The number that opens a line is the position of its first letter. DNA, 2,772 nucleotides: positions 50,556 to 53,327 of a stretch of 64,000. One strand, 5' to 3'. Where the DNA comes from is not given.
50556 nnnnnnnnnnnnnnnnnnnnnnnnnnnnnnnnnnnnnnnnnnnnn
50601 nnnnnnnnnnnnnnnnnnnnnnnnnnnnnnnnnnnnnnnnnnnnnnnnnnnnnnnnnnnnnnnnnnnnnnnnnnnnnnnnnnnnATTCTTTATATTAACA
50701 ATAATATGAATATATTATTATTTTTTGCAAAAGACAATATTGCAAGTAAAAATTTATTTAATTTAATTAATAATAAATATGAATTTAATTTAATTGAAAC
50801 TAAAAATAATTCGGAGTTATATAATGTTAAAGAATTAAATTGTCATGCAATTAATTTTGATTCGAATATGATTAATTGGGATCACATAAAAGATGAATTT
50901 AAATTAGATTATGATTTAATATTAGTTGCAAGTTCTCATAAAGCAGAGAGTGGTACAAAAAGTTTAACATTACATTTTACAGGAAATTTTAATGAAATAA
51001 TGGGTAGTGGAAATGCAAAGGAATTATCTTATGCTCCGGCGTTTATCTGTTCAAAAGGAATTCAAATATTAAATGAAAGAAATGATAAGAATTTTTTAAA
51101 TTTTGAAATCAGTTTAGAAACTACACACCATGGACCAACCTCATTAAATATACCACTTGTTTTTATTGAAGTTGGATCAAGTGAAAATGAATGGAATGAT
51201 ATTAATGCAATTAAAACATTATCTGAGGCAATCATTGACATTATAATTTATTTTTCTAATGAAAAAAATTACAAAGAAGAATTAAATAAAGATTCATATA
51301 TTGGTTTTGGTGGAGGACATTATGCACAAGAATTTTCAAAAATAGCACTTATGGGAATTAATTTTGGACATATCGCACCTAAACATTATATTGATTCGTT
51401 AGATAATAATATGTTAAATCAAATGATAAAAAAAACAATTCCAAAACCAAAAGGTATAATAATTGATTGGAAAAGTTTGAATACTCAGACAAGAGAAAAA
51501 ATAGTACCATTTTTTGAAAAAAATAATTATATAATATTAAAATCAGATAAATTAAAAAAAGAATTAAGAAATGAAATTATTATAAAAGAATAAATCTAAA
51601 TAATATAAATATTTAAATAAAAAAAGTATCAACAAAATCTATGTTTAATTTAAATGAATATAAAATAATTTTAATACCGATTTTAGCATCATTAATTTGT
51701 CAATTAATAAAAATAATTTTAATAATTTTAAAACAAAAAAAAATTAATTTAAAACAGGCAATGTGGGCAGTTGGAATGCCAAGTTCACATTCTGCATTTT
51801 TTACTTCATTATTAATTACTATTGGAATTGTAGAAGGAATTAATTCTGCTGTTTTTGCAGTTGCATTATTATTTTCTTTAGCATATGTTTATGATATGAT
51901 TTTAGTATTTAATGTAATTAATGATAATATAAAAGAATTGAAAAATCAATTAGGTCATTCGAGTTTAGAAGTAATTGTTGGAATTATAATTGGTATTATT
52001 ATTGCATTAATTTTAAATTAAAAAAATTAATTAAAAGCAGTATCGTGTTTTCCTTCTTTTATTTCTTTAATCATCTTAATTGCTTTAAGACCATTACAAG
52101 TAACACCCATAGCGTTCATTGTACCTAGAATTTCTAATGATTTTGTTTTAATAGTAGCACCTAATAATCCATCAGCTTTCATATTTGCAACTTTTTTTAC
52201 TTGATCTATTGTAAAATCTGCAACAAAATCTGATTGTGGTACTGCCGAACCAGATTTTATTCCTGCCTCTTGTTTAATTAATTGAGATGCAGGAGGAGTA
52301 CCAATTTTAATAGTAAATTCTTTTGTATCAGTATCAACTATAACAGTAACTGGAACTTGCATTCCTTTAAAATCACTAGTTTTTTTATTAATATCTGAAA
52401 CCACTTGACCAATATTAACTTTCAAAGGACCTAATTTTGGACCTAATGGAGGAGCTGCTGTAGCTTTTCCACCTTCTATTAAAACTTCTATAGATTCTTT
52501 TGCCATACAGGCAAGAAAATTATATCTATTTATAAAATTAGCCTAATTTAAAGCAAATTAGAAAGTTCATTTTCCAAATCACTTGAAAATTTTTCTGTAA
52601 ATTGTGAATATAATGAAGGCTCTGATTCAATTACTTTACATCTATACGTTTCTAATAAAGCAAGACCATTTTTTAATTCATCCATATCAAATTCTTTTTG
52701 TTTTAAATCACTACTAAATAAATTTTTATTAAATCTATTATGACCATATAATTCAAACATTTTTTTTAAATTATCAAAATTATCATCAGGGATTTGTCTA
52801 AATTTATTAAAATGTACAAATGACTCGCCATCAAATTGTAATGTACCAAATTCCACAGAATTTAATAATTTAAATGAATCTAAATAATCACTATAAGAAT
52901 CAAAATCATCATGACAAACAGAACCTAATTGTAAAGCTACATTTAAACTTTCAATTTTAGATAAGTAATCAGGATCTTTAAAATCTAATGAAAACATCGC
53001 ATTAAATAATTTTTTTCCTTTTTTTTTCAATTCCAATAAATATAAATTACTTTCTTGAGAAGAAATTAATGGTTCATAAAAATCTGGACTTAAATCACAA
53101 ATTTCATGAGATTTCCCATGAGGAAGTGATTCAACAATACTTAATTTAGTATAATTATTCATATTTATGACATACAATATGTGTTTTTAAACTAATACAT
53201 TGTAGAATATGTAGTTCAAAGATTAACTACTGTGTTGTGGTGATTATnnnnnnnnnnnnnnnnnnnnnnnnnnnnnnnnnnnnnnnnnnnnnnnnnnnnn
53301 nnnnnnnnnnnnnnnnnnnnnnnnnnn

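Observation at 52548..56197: Three consecutive uncharacterised proteins (209, 490, 486 aa) wedged between ribosomal protein L11 and the thermosome operon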

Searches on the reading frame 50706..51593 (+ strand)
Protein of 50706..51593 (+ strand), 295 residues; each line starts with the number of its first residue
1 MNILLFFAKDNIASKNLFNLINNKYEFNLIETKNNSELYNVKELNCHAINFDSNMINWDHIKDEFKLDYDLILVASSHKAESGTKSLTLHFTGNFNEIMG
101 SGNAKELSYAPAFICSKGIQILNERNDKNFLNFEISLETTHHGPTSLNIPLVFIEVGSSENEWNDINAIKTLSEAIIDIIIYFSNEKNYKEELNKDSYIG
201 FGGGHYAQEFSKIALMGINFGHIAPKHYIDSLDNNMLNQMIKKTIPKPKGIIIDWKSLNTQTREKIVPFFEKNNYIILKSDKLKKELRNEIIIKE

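Call 3: search_protein_families(library=pfam, proteins=[window:50706-51593:+], max_evalue=1)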
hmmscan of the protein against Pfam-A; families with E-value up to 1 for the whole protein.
window:50706-51593:+ (295 aa): 1 family
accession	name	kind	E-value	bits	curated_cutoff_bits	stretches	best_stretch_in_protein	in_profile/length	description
PF04414.18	tRNA_deacylase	-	1.2e-56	191.9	33.6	1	66-275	2-202/205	D-aminoacyl-tRNA deacylase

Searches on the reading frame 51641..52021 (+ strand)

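Call 3: search_protein_families(library=pfam, proteins=[window:51641-52021:+], max_evalue=1)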
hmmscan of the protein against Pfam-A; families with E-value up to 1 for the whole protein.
window:51641-52021:+ (126 aa): 2 families
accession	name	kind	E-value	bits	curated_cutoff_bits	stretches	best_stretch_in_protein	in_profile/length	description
PF02681.20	DUF212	-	5e-25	88.6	26.5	1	8-121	4-126/126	Divergent PAP2 family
PF01569.27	PAP2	-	0.88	9.8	27.2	0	44-72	49-77/130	PAP2 superfamily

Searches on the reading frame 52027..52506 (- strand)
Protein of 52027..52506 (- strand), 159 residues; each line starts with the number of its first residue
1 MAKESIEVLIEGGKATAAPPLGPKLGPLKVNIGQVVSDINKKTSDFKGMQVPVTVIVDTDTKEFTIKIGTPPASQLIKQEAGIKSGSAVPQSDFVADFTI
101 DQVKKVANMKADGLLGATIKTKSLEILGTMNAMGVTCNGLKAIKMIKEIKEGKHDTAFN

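Call 3: search_protein_families(library=pfam, proteins=[window:52027-52506:-], max_evalue=1)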
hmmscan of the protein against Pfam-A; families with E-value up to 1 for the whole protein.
window:52027-52506:- (159 aa): 2 families
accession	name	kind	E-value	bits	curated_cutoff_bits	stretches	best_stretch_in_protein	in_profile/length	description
PF03946.19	Ribosomal_L11_N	-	3e-23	81.8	32.9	1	6-64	1-58/58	Ribosomal protein L11, N-terminal domain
PF00298.24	Ribosomal_L11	-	1.8e-15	57.5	21.4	1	70-136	2-68/69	Ribosomal protein L11, RNA binding domain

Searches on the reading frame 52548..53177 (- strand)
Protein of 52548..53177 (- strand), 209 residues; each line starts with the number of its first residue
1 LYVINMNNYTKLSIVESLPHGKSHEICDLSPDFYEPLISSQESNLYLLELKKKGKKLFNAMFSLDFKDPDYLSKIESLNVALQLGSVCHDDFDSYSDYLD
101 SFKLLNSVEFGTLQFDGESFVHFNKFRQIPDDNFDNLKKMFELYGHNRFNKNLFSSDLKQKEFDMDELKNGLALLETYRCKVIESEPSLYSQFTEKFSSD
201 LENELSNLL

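Call 3: search_protein_families(library=pfam, proteins=[window:52548-53177:-], max_evalue=1)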
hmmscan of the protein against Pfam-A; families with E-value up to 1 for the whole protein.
window:52548-53177:- (209 aa): 1 family
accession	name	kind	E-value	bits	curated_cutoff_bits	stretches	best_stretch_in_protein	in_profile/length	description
PF10368.14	YkyA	-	0.036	14.2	28.8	0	124-199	104-178/186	Putative cell-wall binding lipoprotein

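Call 4: search_protein_families(library=ncbifam, proteins=[window:52548-53177:-], max_evalue=1)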
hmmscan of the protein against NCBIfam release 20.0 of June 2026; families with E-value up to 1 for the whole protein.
window:52548-53177:- (209 aa): 0 families

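Call 5: search_protein_families(library=padloc, proteins=[window:52548-53177:-], max_evalue=1)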
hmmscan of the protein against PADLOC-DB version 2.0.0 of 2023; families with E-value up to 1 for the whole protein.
window:52548-53177:- (209 aa): 0 families

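Call 8: search_solved_structures(query=window:52548-53177:-, max_evalue=10)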
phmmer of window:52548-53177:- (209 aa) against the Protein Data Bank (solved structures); distinct sequences matched with E-value up to 10: 2.
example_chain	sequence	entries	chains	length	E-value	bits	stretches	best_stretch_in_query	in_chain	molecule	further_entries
4po4_A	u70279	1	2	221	0.2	14.9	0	121-148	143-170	Lampetra planeri VLRC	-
2o6r_A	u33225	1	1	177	0.96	12.7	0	124-153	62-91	Variable lymphocyte receptor B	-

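Call 9: search_protein_families(library=phrogs, proteins=[window:52548-53177:-], max_evalue=1)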
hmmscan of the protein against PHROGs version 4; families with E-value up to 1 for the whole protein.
window:52548-53177:- (209 aa): 1 family
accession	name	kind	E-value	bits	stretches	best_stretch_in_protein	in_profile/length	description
phrog_30273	-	unknown function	0.041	14.5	1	85-150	23-91/215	-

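Call 22: find_homologous_proteins(query=window:52548-53177:-, max_evalue=0.001)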
Query window:52548-53177:- (209 aa): 3 proteins with E <= 0.001 among 263 candidates.
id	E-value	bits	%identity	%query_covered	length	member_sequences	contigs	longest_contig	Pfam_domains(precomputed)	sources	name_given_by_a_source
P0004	3.7e-127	440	100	98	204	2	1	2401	-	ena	-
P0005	3.2e-58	215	70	74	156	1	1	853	-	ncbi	-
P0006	5.2e-23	100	100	24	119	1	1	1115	PF22629.3,PF01842.32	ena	-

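Call 28: find_encoding_contigs(protein=P0005, flank=10000)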
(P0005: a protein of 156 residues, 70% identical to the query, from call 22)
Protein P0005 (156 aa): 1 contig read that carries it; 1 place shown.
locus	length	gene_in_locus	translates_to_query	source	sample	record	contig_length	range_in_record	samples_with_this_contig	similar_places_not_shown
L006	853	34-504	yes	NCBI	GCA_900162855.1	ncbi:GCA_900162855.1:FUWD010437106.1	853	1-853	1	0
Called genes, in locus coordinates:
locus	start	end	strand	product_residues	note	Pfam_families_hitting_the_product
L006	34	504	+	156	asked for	-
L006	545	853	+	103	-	?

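Call 52: find_related_loci(query=A2, collection=metagenome_contigs, flank=10000)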
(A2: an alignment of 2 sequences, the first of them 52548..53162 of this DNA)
Query A2 (204 aa) in metagenome_contigs; peptide patterns used: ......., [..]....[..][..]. (x = any residue, [..] = any of these).
599 stretches matched a pattern, but none encodes a relative of the query by tblastn (E <= 1e-3).

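Call 53: find_related_loci(query=P0005, collection=metagenome_contigs, flank=10000)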
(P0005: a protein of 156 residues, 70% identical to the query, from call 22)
Query P0005 (156 aa) in metagenome_contigs; peptide patterns used: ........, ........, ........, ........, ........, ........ (x = any residue, [..] = any of these).
131 stretches matched a pattern, but none encodes a relative of the query by tblastn (E <= 1e-3).

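Call 92: find_related_loci(query=A2, collection=viral_contigs, flank=10000)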
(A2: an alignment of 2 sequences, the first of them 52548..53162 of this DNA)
Query A2 (204 aa) in viral_contigs; peptide patterns used: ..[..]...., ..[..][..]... (x = any residue, [..] = any of these).
441 stretches matched a pattern, but none encodes a relative of the query by tblastn (E <= 1e-3).

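Call 93: search_solved_structures(query=A2, max_evalue=10)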
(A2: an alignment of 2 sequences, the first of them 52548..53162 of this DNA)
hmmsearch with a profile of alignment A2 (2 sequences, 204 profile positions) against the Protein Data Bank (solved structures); distinct sequences matched with E-value up to 10: 0.

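Call 95: search_protein_families(library=ncbifam, proteins=[P0005], max_evalue=1)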
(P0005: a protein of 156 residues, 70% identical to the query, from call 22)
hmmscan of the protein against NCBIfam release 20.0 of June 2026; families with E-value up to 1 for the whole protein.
P0005 (156 aa): 1 family
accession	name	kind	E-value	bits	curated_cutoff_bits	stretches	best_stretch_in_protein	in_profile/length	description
TIGR03331.1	SAM_DCase_Eco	equivalog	0.0048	16.3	255.8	1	73-136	183-246/259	adenosylmethionine decarboxylase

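Call 96: search_protein_families(library=padloc, proteins=[P0005], max_evalue=1)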
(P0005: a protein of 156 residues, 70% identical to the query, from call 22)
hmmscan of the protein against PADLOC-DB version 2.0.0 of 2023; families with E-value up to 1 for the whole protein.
P0005 (156 aa): 0 families
